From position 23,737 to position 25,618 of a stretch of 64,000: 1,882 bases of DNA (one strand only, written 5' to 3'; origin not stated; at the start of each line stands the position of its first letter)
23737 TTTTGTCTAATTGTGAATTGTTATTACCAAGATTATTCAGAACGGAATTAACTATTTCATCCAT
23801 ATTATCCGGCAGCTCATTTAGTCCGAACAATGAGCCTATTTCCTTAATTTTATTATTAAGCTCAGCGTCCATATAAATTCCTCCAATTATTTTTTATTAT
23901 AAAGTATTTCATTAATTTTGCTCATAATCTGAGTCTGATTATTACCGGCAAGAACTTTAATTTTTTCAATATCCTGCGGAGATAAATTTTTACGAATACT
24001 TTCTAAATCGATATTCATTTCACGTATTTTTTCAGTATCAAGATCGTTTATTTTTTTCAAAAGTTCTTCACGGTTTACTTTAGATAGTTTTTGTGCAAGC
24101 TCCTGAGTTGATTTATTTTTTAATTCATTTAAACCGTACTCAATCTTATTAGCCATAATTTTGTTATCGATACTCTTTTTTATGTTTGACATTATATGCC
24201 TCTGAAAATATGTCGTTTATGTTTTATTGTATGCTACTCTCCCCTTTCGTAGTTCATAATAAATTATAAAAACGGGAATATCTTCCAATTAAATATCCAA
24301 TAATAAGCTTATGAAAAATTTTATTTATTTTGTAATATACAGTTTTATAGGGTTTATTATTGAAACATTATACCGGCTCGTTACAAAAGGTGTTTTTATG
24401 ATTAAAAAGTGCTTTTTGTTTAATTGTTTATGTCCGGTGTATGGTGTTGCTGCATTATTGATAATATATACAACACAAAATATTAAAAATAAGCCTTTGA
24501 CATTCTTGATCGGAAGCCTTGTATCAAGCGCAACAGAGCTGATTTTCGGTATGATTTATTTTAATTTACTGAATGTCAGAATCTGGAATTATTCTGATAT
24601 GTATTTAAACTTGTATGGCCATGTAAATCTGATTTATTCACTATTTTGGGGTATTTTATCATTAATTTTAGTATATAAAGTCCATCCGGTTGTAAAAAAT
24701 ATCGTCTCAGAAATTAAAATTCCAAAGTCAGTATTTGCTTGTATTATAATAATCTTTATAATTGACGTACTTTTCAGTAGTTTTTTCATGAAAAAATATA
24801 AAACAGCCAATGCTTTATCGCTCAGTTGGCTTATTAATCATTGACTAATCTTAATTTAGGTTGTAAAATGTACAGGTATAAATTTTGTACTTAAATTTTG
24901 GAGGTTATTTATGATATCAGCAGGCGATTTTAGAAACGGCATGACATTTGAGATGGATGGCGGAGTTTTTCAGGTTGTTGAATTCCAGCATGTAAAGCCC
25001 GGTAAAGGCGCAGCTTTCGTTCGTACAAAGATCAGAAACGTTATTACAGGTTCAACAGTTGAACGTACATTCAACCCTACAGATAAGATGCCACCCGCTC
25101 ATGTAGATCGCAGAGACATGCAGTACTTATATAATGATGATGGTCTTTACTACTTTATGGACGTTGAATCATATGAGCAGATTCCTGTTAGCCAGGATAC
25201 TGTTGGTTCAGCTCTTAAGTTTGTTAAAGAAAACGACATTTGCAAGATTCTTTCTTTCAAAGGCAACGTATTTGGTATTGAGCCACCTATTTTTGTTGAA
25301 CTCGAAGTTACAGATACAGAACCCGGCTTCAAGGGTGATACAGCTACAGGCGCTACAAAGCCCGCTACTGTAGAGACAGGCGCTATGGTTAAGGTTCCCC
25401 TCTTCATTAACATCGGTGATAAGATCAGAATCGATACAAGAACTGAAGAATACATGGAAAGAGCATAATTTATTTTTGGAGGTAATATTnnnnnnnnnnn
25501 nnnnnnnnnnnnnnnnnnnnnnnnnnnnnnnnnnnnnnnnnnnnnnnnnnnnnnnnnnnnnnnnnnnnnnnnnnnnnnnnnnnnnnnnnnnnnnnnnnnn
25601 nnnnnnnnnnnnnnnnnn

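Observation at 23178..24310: AT-rich, translationally coupled cassette of three small uncharacterised proteins (coiled-coil, soluble, TM-anchored)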

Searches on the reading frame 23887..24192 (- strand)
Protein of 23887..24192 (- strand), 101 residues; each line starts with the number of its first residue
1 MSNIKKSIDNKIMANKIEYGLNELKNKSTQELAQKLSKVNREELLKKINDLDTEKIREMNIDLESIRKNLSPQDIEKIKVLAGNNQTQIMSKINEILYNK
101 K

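Call 3: search_protein_families(library=pfam, proteins=[window:23887-24192:-], max_evalue=1)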
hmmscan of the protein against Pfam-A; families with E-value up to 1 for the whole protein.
window:23887-24192:- (101 aa): 9 families
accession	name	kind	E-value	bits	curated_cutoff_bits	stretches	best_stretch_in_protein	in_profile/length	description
PF01335.27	DED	-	0.0048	17.6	35.9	1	22-52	50-80/82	Death effector domain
PF10044.14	LIN52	-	0.019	16.1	22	0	60-96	32-68/93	Retinal tissue protein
PF11491.13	DUF3213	-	0.03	14.9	27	1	37-66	45-75/85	Protein of unknown function (DUF3213)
PF25212.1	HVO_A0114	-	0.055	13.7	27.6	0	25-59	9-42/84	HVO_A0114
PF17383.7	kleA_kleC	-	0.096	13.5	25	1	30-83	24-75/76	Uncharacterized KorC regulated protein A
PF07647.24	SAM_2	-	0.15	12.6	20.5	1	57-96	26-65/66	SAM domain (Sterile alpha motif)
PF15679.10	DUF4665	-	0.36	11.9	27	1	35-91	28-80/99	Domain of unknown function (DUF4665)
PF00831.28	Ribosomal_L29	-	0.64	10.5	24.5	0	22-42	1-21/57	Ribosomal L29 protein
PF13711.11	DUF4160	-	0.87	10.3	23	0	60-92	30-63/65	Domain of unknown function (DUF4160)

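Call 4: search_protein_families(library=ncbifam, proteins=[window:23887-24192:-], max_evalue=1)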
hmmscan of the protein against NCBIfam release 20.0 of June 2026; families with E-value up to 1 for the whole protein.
window:23887-24192:- (101 aa): 3 families
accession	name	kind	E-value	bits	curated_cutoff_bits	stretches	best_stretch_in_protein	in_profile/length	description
NF040747.1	reduct_C_alpha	equivalog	0.023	13.7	350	1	11-92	263-344/380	glycine/sarcosine/betaine reductase complex component C subunit alpha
TIGR00729.1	TIGR00729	equivalog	0.046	13.7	123.3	1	22-88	30-98/207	ribonuclease HII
TIGR03626.1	L3_arch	equivalog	0.064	12.1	308.7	1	25-95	87-157/331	50S ribosomal protein L3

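Call 8: find_homologous_proteins(query=window:23887-24192:-)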
Query window:23887-24192:- (101 aa): 13 proteins with E <= 0.001 among 30 candidates.
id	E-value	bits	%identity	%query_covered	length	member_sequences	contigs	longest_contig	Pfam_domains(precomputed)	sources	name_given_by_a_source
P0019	2.3e-51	189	100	100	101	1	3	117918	-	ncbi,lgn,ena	-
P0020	1.0e-50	187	98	100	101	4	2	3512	-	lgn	-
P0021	1.1e-50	187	99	100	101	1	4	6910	-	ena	-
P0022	8.8e-41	156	79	100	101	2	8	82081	-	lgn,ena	-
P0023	1.2e-38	149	76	99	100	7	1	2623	-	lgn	-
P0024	4.7e-37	144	69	100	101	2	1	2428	-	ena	-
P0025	8.1e-37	143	68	100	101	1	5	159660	-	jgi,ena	-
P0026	9.1e-37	143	68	100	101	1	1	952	-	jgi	-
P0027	2.6e-36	141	69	100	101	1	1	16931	-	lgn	-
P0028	5.7e-36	140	67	100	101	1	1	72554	-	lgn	-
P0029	3.8e-35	138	68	100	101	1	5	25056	-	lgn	-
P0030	8.3e-28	114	100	59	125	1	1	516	PF13419.13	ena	-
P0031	3.8e-16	77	71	55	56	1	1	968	-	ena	-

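Call 16: find_encoding_contigs(protein=P0025, flank=6000, max_places=3)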
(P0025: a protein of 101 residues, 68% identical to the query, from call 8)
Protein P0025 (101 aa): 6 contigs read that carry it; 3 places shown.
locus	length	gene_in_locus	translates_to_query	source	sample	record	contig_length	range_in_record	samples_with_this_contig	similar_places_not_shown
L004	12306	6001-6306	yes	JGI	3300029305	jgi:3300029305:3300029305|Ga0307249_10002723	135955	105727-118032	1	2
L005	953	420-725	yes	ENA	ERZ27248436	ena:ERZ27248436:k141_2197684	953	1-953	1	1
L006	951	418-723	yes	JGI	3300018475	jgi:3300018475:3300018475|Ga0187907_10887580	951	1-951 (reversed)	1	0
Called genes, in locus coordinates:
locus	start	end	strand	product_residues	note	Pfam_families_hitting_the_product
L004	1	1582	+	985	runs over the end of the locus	PF21445:ADDB_N, PF12705:PDDEXK_1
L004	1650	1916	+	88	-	PF01649:Ribosomal_S20p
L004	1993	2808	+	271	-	PF20434:BD-FAE, PF07859:Abhydrolase_3, PF00326:Peptidase_S9, PF01738:DLH (faint)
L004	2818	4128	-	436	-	PF00465:Fe-ADH, PF13685:Fe-ADH_2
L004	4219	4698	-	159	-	-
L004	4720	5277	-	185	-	PF08207:EFP_N, PF01132:EFP, PF09285:Elong-fact-P_C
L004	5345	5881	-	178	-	PF06541:ABC_trans_CmpB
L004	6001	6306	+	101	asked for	-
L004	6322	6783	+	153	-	-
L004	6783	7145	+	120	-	-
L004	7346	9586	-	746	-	PF17389:Bac_rhamnosid6H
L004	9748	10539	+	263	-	PF02811:PHP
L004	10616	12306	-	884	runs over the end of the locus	PF00690:Cation_ATPase_N, PF00122:E1-E2_ATPase, PF00702:Hydrolase, PF13246:Cation_ATPase, PF00689:Cation_ATPase_C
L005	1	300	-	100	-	?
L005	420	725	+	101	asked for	-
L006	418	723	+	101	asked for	-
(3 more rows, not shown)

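Call 56: search_protein_families(library=padloc, proteins=[window:23887-24192:-], max_evalue=0.1)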
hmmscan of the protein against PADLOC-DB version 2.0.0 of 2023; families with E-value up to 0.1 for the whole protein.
window:23887-24192:- (101 aa): 0 families

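Call 57: search_protein_families(library=phrogs, proteins=[window:23887-24192:-], max_evalue=0.1)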
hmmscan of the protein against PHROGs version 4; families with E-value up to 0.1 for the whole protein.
window:23887-24192:- (101 aa): 4 families
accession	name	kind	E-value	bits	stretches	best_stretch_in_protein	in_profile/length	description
phrog_10163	-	unknown function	0.00037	20.9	1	34-97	162-230/303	-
phrog_11142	-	unknown function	0.025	15.1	1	27-75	49-97/239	-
phrog_2280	-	unknown function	0.029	15.8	1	5-68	88-153/178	-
phrog_18343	-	unknown function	0.037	15.2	1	3-77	18-92/138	-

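Call 62: predict_structure(alignment_id=A2)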
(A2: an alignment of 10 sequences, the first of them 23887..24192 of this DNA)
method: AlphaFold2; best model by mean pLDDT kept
length: 101 residues; sequences in the alignment: 10
mean_pLDDT: 67.8   pTM: 0.26
mean pLDDT of the five models: 67.8, 57.6, 52.0, 51.9, 48.2
residues with pLDDT >= 90: 0; 70-90: 41; 50-70: 57; < 50: 3
segments of 3 or more residues with pLDDT < 50: none
pLDDT, mean of each block of 10 residues (from residue 1): 72 80 72 63 69 62 68 71 59 64 45
secondary structure, 60 per line:
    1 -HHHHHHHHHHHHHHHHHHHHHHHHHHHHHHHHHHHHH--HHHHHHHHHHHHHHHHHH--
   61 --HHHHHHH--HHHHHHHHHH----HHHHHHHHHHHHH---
elements in order: H2-38 H41-58 H63-69 H72-81 H86-98
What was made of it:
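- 23887..24192 (-): pA: 101-aa K/E-rich all-helical protein, first gene of the operon. The AF2 model is all-helical with low confidence (call 62).
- Checked: The model is all-helical with several short helices and low confidence (pLDDT 68, pTM 0.26; call 62).
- Tried and rejected: The model is of low confidence (call 62), and I did not use it for fold search.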

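Call 83: search_protein_families(library=pfam, alignment_id=A6, max_evalue=1)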
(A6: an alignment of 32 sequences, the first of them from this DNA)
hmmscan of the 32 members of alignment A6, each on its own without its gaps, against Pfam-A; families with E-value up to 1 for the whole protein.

A. member 1, seq(101 aa): 9 families
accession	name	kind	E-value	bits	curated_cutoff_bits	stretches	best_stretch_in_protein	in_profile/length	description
PF01335.27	DED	-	0.0048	17.6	35.9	1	22-52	50-80/82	Death effector domain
PF10044.14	LIN52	-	0.019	16.1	22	0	60-96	32-68/93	Retinal tissue protein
PF11491.13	DUF3213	-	0.03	14.9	27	1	37-66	45-75/85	Protein of unknown function (DUF3213)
PF25212.1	HVO_A0114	-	0.055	13.7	27.6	0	25-59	9-42/84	HVO_A0114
PF17383.7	kleA_kleC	-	0.096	13.5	25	1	30-83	24-75/76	Uncharacterized KorC regulated protein A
PF07647.24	SAM_2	-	0.15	12.6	20.5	1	57-96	26-65/66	SAM domain (Sterile alpha motif)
PF15679.10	DUF4665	-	0.36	11.9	27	1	35-91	28-80/99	Domain of unknown function (DUF4665)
PF00831.28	Ribosomal_L29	-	0.64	10.5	24.5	0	22-42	1-21/57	Ribosomal L29 protein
PF13711.11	DUF4160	-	0.87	10.3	23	0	60-92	30-63/65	Domain of unknown function (DUF4160)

B. families by the number of members that match (of 32 scanned): 115 families (the first 25 are shown)
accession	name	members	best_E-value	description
PF10044.14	LIN52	15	0.0072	Retinal tissue protein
PF01335.27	DED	10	0.00014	Death effector domain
PF07956.16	DUF1690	10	0.034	Protein of Unknown function (DUF1690)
PF20277.3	CTD11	9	0.12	C-terminal domain 11 of the ABC-three component (ABC-3C) systems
PF11629.13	Mst1_SARAH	8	0.0066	C terminal SARAH domain of Mst1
PF03448.22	MgtE_N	7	0.0046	MgtE intracellular N domain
PF09429.15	Wbp11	7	0.0056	WW domain binding protein 11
PF07647.24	SAM_2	6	0.017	SAM domain (Sterile alpha motif)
PF23067.1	MG280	6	0.046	Uncharacterised protein MG280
PF14056.11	DUF4250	6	0.076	Domain of unknown function (DUF4250)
PF08598.16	Sds3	5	0.011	Sds3-like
PF10451.15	Stn1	4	0.0049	Telomere regulation protein Stn1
PF24012.1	DUF7326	3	0.025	Family of unknown function (DUF7326)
PF17383.7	kleA_kleC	3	0.033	Uncharacterized KorC regulated protein A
PF16494.10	Na_Ca_ex_C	3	0.05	C-terminal extension of sodium/calcium exchanger domain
PF14071.11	YlbD_coat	2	0.0076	Putative coat protein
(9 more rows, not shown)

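Call 84: search_solved_structures(query=A6, max_evalue=1)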
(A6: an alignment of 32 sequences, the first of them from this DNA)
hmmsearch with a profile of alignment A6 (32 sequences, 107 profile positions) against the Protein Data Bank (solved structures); distinct sequences matched with E-value up to 1: 9.
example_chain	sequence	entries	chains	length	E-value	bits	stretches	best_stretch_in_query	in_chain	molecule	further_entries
4rzp_A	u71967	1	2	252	0.00055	23.4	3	7-94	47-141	Engineered Protein OR366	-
9hx4_F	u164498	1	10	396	0.015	18.8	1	41-97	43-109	Apolipoprotein A-IV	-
1ya9_A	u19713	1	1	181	0.056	16.9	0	40-96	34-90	Apolipoprotein E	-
5cwf_A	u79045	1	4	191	0.12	15.8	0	26-74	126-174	Designed helical repeat protein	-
5cwh_A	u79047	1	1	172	0.24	14.9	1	3-38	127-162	Designed helical repeat protein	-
5mfi_A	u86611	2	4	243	0.27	14.7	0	9-99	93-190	YIII(Dq.V2)4CqI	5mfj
9k9x_A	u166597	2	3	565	0.53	13.7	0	35-79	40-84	Bicyclogermacrene synthase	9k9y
1ass_A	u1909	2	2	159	0.61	13.6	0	48-103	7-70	THERMOSOME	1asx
6zv2_A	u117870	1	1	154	0.66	13.5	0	24-57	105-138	Serine/threonine-protein phosphatase 1 regulatory subunit 10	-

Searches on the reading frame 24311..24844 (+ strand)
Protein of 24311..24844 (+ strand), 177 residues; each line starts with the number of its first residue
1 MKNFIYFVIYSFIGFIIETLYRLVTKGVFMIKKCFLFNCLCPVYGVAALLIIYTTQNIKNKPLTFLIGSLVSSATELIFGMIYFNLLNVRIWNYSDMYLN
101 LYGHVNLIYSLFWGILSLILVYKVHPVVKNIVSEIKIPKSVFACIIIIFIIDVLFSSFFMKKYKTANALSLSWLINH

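Call 3: search_protein_families(library=pfam, proteins=[window:24311-24844:+], max_evalue=1)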
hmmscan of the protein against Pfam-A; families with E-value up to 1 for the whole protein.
window:24311-24844:+ (177 aa): 3 families
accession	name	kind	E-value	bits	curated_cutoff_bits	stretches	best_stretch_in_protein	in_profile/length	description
PF06541.16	ABC_trans_CmpB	-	5e-34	118.1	25.9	1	5-156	1-150/151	Putative ABC-transporter type IV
PF14150.11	YesK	-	0.036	14.7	25.2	1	113-164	4-55/81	YesK-like protein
PF02419.22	PsbL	-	0.056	13.9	33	1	140-160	16-36/37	PsbL protein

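Call 4: search_protein_families(library=ncbifam, proteins=[window:24311-24844:+], max_evalue=1)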
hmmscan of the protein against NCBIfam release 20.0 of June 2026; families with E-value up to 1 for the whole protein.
window:24311-24844:+ (177 aa): 0 families

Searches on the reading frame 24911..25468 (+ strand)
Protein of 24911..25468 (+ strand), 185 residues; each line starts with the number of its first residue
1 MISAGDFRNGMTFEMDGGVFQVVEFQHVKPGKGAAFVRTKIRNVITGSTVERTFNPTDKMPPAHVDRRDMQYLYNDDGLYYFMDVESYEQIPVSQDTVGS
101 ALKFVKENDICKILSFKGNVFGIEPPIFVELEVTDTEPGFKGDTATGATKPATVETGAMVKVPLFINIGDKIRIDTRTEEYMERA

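Call 71: list_cluster_members(proteins=[window:24911-25468:+, window:15055-16293:+, window:37513-39324:-, window:33125-34021:-, window:42623-43060:-, window:52855-54483:-])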
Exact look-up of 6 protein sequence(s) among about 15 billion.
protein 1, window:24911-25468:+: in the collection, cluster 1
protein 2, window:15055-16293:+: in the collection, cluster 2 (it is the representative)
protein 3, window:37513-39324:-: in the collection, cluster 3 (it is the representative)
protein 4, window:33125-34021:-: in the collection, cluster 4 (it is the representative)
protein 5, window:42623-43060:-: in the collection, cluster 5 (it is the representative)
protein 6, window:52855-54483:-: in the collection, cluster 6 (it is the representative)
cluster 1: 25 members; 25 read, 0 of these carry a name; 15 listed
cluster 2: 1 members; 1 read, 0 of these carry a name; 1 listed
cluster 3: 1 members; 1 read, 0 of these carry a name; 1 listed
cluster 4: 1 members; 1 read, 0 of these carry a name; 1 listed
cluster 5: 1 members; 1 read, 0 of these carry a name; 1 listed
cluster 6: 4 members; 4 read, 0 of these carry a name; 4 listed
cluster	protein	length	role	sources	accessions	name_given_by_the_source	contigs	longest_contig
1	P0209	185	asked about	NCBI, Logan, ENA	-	-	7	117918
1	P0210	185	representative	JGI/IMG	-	-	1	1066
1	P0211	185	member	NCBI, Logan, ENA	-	-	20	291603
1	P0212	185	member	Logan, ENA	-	-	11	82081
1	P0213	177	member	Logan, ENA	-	-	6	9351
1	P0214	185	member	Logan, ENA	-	-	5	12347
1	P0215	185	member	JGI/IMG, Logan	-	-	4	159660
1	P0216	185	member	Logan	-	-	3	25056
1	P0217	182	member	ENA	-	-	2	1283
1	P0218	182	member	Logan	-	-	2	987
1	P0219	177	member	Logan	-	-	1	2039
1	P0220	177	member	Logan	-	-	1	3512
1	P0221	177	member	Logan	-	-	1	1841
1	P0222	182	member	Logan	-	-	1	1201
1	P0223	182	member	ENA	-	-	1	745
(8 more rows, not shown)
